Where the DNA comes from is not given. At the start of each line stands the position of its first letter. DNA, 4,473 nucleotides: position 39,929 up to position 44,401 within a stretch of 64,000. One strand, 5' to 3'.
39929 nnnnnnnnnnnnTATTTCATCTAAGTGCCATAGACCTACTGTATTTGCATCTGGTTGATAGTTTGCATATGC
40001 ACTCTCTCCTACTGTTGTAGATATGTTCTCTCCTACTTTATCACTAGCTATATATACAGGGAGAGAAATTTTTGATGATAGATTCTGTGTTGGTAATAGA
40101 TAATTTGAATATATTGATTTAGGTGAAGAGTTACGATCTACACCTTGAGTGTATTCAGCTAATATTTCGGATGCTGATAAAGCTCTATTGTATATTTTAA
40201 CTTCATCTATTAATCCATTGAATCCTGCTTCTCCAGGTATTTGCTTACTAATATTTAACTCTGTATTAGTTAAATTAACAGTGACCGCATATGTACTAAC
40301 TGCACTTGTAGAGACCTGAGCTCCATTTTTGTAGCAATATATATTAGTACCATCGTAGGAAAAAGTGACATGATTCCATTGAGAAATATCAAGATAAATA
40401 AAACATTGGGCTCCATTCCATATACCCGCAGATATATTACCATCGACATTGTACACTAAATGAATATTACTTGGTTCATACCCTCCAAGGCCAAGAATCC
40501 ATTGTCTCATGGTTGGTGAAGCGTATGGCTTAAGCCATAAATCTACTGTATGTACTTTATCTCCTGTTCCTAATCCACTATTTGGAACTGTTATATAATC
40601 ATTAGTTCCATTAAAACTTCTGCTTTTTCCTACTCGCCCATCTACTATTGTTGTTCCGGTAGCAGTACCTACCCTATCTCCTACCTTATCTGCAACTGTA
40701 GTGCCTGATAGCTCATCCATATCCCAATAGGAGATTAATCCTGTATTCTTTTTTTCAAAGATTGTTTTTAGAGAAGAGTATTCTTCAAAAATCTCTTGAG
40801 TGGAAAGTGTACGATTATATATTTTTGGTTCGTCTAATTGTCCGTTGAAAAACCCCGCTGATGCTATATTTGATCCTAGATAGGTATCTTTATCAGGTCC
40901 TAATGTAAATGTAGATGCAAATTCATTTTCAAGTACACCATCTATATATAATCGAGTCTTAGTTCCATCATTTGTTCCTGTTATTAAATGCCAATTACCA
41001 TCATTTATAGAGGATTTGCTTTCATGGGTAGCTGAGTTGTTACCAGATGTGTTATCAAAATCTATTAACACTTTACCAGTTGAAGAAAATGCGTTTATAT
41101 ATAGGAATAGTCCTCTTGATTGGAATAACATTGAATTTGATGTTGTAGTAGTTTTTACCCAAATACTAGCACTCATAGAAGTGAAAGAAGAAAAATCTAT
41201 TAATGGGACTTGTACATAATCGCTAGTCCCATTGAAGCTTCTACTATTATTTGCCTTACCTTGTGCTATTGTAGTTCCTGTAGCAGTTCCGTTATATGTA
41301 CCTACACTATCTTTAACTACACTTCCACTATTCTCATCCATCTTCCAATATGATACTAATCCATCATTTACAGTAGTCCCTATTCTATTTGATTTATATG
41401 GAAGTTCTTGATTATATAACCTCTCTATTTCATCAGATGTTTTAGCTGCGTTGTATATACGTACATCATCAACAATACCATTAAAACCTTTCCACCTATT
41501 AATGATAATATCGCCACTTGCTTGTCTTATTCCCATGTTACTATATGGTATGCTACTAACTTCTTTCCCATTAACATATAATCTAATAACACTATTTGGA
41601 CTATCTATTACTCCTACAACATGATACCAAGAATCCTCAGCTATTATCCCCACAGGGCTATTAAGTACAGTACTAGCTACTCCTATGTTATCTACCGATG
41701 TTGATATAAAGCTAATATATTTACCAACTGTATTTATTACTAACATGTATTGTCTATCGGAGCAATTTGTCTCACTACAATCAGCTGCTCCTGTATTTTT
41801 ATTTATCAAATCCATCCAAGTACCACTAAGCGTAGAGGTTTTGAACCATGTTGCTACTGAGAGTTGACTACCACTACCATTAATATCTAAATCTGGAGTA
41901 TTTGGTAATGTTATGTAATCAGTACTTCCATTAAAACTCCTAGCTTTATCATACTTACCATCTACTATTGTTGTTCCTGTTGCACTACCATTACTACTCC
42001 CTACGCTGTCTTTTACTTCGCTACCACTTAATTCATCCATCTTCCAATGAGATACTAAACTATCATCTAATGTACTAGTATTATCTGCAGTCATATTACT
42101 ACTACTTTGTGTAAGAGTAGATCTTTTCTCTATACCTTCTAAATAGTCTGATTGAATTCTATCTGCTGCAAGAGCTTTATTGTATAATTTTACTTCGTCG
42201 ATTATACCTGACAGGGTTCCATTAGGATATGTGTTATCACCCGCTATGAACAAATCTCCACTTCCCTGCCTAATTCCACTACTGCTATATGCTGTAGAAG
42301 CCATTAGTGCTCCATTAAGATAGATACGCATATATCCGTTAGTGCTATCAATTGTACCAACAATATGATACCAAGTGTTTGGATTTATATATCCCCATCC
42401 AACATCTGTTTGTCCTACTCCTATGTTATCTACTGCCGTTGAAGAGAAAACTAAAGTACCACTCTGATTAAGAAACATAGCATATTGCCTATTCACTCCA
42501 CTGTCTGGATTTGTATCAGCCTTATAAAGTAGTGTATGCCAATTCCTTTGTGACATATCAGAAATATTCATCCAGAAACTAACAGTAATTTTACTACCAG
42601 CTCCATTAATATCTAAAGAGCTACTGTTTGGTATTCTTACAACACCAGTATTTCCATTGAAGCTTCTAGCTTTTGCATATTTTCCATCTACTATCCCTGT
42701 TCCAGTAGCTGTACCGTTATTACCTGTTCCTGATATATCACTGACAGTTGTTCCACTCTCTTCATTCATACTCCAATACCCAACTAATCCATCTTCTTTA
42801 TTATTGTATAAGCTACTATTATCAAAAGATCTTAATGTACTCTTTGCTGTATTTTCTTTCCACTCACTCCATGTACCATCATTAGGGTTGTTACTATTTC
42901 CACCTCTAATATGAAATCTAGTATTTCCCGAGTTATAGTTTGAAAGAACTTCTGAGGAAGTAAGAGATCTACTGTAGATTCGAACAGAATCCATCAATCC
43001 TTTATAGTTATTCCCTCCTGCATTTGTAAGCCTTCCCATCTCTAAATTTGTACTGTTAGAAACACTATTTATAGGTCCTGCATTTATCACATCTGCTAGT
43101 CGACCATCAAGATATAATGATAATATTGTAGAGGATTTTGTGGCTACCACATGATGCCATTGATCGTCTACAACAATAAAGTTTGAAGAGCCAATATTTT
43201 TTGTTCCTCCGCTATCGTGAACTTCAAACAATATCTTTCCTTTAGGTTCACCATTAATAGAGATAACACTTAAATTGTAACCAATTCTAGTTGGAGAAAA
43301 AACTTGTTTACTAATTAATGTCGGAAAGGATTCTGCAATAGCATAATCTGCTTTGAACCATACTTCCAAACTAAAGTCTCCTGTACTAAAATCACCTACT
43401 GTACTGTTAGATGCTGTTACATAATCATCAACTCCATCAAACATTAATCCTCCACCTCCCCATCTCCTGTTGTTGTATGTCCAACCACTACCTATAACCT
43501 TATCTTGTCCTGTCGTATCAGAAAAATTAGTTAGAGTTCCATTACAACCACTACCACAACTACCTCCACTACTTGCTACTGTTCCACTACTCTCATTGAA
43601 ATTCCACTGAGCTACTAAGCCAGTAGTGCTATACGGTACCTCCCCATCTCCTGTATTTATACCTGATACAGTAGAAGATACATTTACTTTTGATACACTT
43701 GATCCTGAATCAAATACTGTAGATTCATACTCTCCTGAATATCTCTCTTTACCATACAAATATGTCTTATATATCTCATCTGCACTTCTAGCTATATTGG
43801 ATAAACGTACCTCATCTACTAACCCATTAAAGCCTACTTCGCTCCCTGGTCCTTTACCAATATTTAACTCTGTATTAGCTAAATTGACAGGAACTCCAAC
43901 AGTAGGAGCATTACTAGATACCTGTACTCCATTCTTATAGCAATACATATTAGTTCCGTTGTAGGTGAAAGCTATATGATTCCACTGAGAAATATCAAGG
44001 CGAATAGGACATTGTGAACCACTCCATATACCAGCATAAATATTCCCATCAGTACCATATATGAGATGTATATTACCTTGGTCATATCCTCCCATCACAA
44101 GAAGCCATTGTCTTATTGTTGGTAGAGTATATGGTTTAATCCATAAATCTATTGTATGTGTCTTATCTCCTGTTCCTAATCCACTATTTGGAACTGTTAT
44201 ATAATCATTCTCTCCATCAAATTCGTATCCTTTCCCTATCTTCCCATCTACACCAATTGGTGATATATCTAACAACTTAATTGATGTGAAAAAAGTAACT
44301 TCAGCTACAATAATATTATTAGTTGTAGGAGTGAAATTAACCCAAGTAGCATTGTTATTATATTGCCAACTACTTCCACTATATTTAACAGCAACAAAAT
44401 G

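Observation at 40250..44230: Near-identical intragenic DNA repeats 3.6 kb apart in the giant gene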

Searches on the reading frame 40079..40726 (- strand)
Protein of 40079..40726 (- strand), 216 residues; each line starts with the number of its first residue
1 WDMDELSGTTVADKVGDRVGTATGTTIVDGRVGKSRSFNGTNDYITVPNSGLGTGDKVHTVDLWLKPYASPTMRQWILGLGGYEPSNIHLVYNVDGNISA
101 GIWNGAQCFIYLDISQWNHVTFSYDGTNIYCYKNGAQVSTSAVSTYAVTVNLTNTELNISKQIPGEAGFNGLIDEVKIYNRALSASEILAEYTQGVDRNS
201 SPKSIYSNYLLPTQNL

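Call 54: predict_structure(alignment_id=A3)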
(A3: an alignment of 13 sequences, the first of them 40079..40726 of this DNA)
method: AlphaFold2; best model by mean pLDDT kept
length: 216 residues; sequences in the alignment: 13
mean_pLDDT: 82.4   pTM: 0.79
mean pLDDT of the five models: 82.4, 82.1, 81.2, 78.7, 77.6
residues with pLDDT >= 90: 119; 70-90: 54; 50-70: 12; < 50: 31
segments of 3 or more residues with pLDDT < 50: 1-16, 201-212, 214-216
pLDDT, mean of each block of 10 residues (from residue 1): 31 49 86 89 89 80 97 96 90 96 93 97 94 97 75 89 94 93 96 80 43 46
secondary structure, 60 per line:
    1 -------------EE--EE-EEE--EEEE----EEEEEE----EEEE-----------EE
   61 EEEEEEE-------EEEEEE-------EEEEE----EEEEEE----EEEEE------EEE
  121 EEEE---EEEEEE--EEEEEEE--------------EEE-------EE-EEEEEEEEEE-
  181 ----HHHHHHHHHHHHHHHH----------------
elements in order: E21-23 E26-29 E34-39 E44-47 E59-67 E75-80 E88-92 E97-102 E107-111 E118-124 E128-133 E136-142 E157-159 E170-179 H185-200
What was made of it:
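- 40127..40645 (-): LamG module 6 (aa 2012-2184), repeat copy A of the finding. AF2 model of aa 1985-2200: pLDDT 82, beta-sandwich (call 54).
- On Laminin_G_3 / ConA-like lectin superfamily (PF13385): AF2 model of module 6: pLDDT 82.4, pTM 0.79, 14 strands (call 54).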

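Call 57: fold_search(model_id=the predicted structure, library=pdb)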
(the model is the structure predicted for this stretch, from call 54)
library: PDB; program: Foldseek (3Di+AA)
matches with E <= 10: 1611; with E <= 0.001: 441
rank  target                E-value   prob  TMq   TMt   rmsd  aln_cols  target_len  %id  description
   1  3v0a_B                4.3e-11  1.00  0.68  0.14   3.2       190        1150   16  2.7 angstrom crystal structure of BoNT/Ai in complex with NTNHA (released 2012-03-14)
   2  5hon_A                5.4e-11  1.00  0.65  0.67   3.4       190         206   26  Structure of Domain 4 of AbnA, a GH43 extracellular arabinanase from Geobacillus stearothermophilus, in complex with a (released 2017-02-01)
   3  8byp_N                9.1e-11  1.00  0.65  0.13   3.6       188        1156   20  Botulinum neurotoxin serotype X in complex with NTNH/X (released 2023-02-08)
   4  8qft                  1.0e-10  1.00  0.67  0.13   2.8       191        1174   18  X-ray structure of non-toxic non-hemagglutinin (NTNH) protein from botulinum neurotoxin serotype X (released 2024-08-14)
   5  5hp6                  2.2e-10  1.00  0.65  0.19   3.1       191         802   25  Structure of AbnA, a GH43 extracellular arabinanase from Geobacillus stearothermophilus (a new conformational state) (released 2017-02-01)
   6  9ea9_B                3.7e-10  1.00  0.67  0.13   3.2       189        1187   16  Crystal structure of BoNT/A-NTNH-HA70 -VHH_F12-VHH_H7-Fab_NTNH complex (released 2025-09-17)
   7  9qc7_B                3.7e-10  1.00  0.66  0.14   3.1       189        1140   13  BoNT-NTNH complex from Clostridium botulinum Serotype B1 (released 2025-09-10)
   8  5ho2                  4.6e-10  1.00  0.65  0.19   3.4       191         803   25  Crystal structure of AbnA (open conformation), a GH43 extracellular arabinanase from Geobacillus stearothermophilus (released 2017-02-01)
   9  4zkt_B                5.7e-10  1.00  0.68  0.14   3.2       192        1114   14  Crystal structure of the progenitor M complex of Clostridium botulinum type E neurotoxin (released 2015-12-23)
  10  9qc8_B                6.3e-10  1.00  0.66  0.13   3.6       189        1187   13  BoNT-NTNH-HA70 complex from Clostridium botulinum Serotype B1 (released 2025-09-10)
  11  3vuo                  7.4e-10  1.00  0.67  0.14   3.3       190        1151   15  Crystal structure of nontoxic nonhemagglutinin subcomponent (NTNHA) from clostridium botulinum serotype D strain 4947 (released 2012-09-19)
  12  9arj_B                1.6e-09  1.00  0.65  0.14   4.2       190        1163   15  CryoEM structure of BoNT-NTNH-OrfX2 complex from Clostridium botulinum E1, major class (released 2025-01-22)
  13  5ho0                  1.8e-09  1.00  0.65  0.19   3.3       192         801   24  Crystal structure of AbnA (closed conformation), a GH43 extracellular arabinanase from Geobacillus stearothermophilus (released 2017-02-01)
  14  9qco_A                2.4e-09  1.00  0.67  0.15   3.4       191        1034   13  NTNH-HA70 complex from Clostridium botulinum Serotype B1 (released 2025-09-10)
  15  9arl_B                3.4e-09  1.00  0.67  0.14   3.2       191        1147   16  CryoEM structure of BoNT-NTNH-OrfX2 complex from Clostridium botulinum strain A1-ST7B, major class (released 2025-01-22)
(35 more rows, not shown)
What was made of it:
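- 40127..40645 (-): Foldseek hits to ConA-like/LamG-type lectin domains, E~1e-11 (call 57).
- On Laminin_G_3 / ConA-like lectin superfamily (PF13385): Foldseek versus PDB: lectin-like HcN/NTNH domains and AbnA domain 4, E 4e-11, TM 0.65-0.68 (call 57).
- LamG fold: AF2 pLDDT 82 and Foldseek hits (calls 54, 57).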

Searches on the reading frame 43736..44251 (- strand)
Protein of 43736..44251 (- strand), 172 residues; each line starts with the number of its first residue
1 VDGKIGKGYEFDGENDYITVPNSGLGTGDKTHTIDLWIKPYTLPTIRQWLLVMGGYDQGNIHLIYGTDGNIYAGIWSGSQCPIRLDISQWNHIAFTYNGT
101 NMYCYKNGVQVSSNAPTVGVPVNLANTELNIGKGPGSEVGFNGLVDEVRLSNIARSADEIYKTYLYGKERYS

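Call 59: find_homologous_proteins(query=A4, max_evalue=1e-15)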
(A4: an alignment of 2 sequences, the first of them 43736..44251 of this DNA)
Query A4 (2 sequences) (172 aa, profile of the alignment): 3 proteins with E <= 1e-15 among 725 candidates.
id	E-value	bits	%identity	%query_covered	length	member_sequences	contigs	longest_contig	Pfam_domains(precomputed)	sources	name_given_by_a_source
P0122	1.8e-21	95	32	99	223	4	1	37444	PF13385.14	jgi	jgi:hypothetical protein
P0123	1.9e-16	78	34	97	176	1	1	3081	PF07953.21,PF13385.14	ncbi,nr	ncbi:MAG: LamG domain-containing protein, partial [Thermoplasmatales archaeon]|nr:LamG domain-contai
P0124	9.7e-16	76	33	92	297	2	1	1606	PF07953.21,PF17957.8,PF13385.14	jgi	jgi:hypothetical protein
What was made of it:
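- Tried and rejected: It was uninformative (call 59).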

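Call 84: find_related_loci(query=A4, collection=viral_contigs, flank=3000)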
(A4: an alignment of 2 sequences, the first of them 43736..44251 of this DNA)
Query A4 (172 aa) in viral_contigs; peptide patterns used: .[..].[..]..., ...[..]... (x = any residue, [..] = any of these).
600 stretches matched a pattern (row limit reached: there are more); 233 encode a relative of the query (tblastn E <= 1e-3); the best 80 are kept; 79 distinct loci.
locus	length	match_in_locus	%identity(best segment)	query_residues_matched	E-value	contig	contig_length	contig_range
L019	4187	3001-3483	37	9-171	6e-27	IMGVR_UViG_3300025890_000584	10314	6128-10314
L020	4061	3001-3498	30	3-163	3e-15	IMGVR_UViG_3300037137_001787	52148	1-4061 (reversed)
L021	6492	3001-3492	32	11-171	9e-14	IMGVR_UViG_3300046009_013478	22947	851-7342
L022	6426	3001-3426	29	11-150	4e-13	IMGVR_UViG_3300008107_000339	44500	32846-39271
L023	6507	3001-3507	31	1-164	3e-13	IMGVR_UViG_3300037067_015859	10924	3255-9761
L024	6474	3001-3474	31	4-155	1e-12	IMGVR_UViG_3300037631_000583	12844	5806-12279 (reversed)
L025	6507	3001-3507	29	6-171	4e-12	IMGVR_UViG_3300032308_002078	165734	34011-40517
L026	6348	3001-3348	34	9-113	7e-12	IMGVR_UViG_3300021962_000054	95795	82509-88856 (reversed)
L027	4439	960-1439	28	11-171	4e-11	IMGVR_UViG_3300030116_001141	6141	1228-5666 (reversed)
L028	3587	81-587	28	6-168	4e-11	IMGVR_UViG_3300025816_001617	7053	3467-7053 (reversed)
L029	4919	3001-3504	28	11-171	5e-11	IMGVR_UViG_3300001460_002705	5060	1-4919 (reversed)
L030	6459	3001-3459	30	10-164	5e-11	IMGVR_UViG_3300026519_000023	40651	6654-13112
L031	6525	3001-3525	25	7-168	5e-11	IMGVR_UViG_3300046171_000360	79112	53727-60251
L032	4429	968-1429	30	10-164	6e-11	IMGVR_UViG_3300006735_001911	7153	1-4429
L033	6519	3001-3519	27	10-171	9e-11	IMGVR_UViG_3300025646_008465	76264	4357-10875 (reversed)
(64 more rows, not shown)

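Call 107: search_protein_representatives(protein=window:43736-44251:-)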
Query: 172 residues. Proteins with E-value up to 0.001 (for the whole library): 52432; up to 1e-10: 12490; up to 1e-30: 1077. The best 150 are listed.
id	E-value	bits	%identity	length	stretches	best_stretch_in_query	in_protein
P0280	2.0e-158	539.3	30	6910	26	3-170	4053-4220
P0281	2.1e-132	454.5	30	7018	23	3-170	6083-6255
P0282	5.0e-122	420.6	31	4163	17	2-168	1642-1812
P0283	7.5e-120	413.5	30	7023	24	23-166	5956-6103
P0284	2.1e-115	399.0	31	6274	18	6-165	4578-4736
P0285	6.1e-101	351.9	31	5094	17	2-171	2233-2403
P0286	3.8e-99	346.1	31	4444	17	2-170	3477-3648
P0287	9.0e-93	325.3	30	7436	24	6-164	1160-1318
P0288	1.2e-92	324.9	30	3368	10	2-161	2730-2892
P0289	2.2e-84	298.0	33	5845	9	1-170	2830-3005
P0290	3.0e-84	297.5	32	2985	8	2-167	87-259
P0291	5.1e-80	283.7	28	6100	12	2-164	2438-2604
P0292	2.9e-78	278.0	31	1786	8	6-164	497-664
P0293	8.0e-77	273.3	33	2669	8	8-161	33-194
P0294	2.1e-76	272.0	31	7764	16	10-160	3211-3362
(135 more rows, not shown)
